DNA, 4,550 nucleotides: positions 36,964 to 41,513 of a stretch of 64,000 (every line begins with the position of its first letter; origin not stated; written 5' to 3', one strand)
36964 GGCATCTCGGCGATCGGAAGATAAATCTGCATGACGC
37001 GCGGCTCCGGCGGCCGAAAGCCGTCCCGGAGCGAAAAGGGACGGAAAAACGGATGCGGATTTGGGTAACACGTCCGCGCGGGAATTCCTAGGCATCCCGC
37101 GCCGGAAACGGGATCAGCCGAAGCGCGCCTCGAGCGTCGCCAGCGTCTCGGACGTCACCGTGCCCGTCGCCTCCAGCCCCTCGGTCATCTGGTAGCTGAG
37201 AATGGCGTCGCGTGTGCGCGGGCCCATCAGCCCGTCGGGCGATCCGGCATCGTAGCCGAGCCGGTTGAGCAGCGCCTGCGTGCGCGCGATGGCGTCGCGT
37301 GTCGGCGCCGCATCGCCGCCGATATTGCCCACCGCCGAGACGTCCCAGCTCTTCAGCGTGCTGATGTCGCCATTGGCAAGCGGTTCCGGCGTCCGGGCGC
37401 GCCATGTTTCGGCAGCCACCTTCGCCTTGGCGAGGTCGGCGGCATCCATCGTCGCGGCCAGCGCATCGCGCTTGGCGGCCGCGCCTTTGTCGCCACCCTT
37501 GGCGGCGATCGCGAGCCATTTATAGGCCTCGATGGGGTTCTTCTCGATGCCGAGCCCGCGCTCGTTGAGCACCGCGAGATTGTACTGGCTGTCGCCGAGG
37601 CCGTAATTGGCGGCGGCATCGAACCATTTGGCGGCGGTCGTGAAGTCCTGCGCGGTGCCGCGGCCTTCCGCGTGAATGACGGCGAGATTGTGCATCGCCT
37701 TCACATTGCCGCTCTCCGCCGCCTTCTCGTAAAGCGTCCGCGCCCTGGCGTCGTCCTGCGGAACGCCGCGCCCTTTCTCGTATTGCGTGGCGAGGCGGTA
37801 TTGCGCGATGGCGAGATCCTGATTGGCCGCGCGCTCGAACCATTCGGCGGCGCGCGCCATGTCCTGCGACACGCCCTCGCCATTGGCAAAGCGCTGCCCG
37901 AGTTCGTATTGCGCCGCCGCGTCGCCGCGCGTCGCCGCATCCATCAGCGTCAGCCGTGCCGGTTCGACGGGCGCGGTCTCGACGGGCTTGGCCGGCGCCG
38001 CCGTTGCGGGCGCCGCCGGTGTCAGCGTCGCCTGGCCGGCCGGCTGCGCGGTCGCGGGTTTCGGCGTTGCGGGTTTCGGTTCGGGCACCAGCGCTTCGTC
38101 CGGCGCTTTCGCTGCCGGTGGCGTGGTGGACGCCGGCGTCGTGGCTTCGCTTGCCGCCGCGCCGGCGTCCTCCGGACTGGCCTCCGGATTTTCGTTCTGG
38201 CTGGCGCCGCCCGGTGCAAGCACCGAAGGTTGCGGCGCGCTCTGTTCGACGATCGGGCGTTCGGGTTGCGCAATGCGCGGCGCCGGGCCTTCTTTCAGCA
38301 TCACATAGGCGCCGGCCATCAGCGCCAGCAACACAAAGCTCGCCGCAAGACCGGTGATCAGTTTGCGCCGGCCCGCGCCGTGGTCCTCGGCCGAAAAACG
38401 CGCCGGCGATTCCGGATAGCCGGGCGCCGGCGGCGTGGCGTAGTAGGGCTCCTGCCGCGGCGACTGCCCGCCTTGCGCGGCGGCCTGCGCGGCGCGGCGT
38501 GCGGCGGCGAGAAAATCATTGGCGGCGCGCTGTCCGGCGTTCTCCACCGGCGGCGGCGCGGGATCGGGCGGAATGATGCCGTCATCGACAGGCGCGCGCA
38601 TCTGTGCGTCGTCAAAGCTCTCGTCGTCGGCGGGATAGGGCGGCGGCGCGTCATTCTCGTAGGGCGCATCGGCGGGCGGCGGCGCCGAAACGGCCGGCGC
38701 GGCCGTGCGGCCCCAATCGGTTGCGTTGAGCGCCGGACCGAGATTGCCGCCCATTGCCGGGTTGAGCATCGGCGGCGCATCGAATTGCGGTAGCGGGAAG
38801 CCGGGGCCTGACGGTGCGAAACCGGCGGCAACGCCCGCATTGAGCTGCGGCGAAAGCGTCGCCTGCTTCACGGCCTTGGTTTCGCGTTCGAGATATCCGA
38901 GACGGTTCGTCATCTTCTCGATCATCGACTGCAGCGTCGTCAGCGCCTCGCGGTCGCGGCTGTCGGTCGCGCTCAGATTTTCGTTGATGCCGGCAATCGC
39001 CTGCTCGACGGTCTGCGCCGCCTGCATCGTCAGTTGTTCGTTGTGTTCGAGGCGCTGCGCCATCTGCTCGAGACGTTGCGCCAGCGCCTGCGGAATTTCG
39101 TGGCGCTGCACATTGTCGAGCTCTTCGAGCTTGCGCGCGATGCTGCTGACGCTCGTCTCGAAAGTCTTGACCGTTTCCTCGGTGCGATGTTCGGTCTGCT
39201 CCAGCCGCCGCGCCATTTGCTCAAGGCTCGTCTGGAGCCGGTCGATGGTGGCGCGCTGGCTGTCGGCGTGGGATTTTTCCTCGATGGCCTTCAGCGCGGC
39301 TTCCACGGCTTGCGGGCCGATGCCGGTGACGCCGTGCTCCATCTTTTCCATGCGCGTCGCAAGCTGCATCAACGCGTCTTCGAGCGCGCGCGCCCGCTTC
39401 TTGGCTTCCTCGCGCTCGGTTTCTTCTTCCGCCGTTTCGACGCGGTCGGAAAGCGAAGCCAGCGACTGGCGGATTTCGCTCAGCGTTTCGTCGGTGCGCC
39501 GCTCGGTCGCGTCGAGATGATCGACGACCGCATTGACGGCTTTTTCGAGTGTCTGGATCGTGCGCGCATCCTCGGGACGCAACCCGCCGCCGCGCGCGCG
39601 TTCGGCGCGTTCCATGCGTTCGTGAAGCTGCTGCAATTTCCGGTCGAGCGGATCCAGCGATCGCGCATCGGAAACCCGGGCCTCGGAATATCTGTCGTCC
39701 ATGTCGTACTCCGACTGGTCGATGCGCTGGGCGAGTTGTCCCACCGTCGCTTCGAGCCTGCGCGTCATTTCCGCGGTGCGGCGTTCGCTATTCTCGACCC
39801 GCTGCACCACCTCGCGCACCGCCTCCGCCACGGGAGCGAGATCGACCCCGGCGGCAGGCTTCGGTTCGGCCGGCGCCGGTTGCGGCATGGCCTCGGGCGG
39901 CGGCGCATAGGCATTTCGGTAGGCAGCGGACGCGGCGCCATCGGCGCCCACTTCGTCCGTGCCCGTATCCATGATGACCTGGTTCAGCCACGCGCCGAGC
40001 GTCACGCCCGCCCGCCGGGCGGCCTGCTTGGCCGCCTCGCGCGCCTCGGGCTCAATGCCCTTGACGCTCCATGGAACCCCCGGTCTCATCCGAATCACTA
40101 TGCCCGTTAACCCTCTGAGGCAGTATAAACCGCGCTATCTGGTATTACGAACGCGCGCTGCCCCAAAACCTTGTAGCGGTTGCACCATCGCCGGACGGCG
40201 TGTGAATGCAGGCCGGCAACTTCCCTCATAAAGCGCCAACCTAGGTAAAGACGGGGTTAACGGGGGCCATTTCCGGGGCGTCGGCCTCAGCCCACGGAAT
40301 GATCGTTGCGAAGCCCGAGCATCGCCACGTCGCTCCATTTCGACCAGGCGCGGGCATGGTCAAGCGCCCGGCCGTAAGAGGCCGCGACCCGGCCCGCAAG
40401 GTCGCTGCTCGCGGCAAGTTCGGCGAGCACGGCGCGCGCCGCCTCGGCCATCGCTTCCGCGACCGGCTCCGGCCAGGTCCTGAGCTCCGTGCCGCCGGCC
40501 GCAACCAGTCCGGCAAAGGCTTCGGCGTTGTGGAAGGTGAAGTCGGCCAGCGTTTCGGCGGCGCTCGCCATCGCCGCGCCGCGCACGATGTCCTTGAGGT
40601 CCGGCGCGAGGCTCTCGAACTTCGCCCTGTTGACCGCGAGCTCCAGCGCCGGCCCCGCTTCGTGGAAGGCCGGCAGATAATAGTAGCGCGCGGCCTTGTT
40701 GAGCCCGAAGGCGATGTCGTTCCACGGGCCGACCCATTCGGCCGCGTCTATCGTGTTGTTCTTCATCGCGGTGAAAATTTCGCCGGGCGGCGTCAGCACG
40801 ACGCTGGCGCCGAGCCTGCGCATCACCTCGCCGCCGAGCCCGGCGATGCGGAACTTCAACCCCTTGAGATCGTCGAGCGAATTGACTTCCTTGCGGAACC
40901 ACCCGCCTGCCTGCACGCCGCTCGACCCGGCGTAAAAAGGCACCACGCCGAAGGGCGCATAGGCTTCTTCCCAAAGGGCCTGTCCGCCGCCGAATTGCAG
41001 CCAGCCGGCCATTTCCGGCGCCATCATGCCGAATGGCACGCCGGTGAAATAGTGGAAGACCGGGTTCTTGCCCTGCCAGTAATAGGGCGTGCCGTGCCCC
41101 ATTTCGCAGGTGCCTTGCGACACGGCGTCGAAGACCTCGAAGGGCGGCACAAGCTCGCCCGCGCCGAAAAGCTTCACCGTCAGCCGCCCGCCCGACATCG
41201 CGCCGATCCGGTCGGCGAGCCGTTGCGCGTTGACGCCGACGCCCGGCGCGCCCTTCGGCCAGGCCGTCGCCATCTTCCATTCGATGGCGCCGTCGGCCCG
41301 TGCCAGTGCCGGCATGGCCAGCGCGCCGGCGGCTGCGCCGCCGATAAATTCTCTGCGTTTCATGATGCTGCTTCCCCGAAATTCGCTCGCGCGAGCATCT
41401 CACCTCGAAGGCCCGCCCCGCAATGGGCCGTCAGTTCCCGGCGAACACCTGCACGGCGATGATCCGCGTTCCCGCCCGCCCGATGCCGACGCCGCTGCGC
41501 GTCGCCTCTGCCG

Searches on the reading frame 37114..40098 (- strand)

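Call 50: search_protein_families(library=pfam, proteins=[window:37114-40098:-], max_evalue=0.0001)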
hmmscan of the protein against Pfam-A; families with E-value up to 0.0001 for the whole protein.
window:37114-40098:- (994 aa): 3 families
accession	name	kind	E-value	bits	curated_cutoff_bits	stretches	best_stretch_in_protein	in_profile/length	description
PF08238.18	Sel1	-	3.8e-34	116.3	30.7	3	763-798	1-36/36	Sel1 repeat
PF01471.23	PG_binding_1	-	1.4e-13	51.2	23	1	934-989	2-57/57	Putative peptidoglycan binding domain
PF08823.16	PG_binding_2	-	4.2e-07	30.6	21.1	0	931-977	12-58/74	Putative peptidoglycan binding domain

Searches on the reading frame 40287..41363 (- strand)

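Call 50: search_protein_families(library=pfam, proteins=[window:40287-41363:-], max_evalue=0.0001)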
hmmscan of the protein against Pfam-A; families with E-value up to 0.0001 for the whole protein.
window:40287-41363:- (358 aa): 1 family
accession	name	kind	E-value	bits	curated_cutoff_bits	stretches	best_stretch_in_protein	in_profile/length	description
PF03480.18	DctP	-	1e-45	156.7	23.4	1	43-318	12-284/286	Bacterial extracellular solute-binding protein, family 7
